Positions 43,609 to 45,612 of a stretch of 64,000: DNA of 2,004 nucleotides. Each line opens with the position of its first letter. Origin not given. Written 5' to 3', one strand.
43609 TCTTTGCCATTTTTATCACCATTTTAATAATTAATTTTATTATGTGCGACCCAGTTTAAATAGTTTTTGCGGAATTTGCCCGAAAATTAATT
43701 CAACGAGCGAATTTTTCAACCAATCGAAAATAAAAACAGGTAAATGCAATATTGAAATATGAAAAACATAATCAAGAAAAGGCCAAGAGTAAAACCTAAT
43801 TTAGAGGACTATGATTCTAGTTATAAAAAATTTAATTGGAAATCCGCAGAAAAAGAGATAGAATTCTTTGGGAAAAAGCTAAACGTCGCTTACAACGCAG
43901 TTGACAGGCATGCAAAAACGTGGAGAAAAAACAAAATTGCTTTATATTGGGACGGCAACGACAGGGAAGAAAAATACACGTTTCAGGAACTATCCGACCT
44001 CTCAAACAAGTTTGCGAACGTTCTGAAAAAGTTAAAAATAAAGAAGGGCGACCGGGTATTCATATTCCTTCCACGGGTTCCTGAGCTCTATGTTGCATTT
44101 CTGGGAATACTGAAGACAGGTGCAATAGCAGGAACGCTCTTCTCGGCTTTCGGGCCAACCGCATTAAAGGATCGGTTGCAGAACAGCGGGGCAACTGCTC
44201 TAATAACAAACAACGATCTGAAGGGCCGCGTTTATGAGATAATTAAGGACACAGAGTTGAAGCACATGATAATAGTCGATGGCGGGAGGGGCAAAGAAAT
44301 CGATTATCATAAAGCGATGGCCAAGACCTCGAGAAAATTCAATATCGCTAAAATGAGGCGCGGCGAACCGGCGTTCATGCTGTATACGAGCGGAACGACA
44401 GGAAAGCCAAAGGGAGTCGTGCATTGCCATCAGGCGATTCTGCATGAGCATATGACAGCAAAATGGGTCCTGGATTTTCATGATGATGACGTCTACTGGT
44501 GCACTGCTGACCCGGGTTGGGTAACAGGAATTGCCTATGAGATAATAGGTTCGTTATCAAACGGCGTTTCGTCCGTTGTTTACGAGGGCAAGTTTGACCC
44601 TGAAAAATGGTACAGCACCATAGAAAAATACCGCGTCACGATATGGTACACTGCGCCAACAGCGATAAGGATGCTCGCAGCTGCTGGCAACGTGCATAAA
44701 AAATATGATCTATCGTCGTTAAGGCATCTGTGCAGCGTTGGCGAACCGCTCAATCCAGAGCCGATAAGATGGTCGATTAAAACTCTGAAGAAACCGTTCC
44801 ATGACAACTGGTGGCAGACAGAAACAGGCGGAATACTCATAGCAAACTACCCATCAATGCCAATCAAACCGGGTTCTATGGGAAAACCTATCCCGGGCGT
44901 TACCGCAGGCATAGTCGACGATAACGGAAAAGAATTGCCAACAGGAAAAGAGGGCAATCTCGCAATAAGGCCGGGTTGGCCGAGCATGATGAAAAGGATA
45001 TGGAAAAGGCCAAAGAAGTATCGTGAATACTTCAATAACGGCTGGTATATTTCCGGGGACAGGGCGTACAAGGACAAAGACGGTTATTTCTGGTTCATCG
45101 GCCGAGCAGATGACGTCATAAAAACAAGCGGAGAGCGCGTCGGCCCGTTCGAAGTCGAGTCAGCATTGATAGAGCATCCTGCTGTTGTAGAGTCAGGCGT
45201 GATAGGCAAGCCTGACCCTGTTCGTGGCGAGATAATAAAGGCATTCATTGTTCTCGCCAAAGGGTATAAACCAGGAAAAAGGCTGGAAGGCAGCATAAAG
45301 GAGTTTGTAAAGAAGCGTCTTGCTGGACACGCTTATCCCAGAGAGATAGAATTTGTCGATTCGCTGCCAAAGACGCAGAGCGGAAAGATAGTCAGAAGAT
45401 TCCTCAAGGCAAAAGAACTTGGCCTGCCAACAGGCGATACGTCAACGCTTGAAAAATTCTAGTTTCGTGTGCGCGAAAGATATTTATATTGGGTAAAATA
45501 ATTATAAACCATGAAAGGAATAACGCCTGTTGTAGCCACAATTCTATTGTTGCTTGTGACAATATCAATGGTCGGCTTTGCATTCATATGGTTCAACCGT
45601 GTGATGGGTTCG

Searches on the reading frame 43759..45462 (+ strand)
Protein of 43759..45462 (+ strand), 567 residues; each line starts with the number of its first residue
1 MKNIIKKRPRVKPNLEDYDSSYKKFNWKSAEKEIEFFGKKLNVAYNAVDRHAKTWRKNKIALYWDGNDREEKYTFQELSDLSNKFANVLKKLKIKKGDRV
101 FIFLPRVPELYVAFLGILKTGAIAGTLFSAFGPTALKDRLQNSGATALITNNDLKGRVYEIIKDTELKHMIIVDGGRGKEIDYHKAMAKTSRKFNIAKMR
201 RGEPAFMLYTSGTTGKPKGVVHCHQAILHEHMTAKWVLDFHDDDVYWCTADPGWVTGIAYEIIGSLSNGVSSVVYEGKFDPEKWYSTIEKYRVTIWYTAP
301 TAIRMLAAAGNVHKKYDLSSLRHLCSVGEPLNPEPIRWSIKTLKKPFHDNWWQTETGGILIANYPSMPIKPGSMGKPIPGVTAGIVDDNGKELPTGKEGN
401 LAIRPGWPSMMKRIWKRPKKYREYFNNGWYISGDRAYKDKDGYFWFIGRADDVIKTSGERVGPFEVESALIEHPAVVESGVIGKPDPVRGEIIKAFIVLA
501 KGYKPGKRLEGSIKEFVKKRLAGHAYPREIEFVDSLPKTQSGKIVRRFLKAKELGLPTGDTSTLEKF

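Call 3: search_protein_families(library=pfam, proteins=[window:43759-45462:+], max_evalue=0.1)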
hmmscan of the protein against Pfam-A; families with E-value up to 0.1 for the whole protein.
window:43759-45462:+ (567 aa): 2 families
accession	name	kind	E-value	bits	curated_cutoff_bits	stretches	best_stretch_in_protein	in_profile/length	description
PF00501.34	AMP-binding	-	2.4e-85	287.1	29.9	1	49-414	2-383/384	AMP-binding enzyme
PF13193.12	AMP-binding_C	-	4.7e-25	88.7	24.5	1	465-543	1-76/76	AMP-binding enzyme C-terminal domain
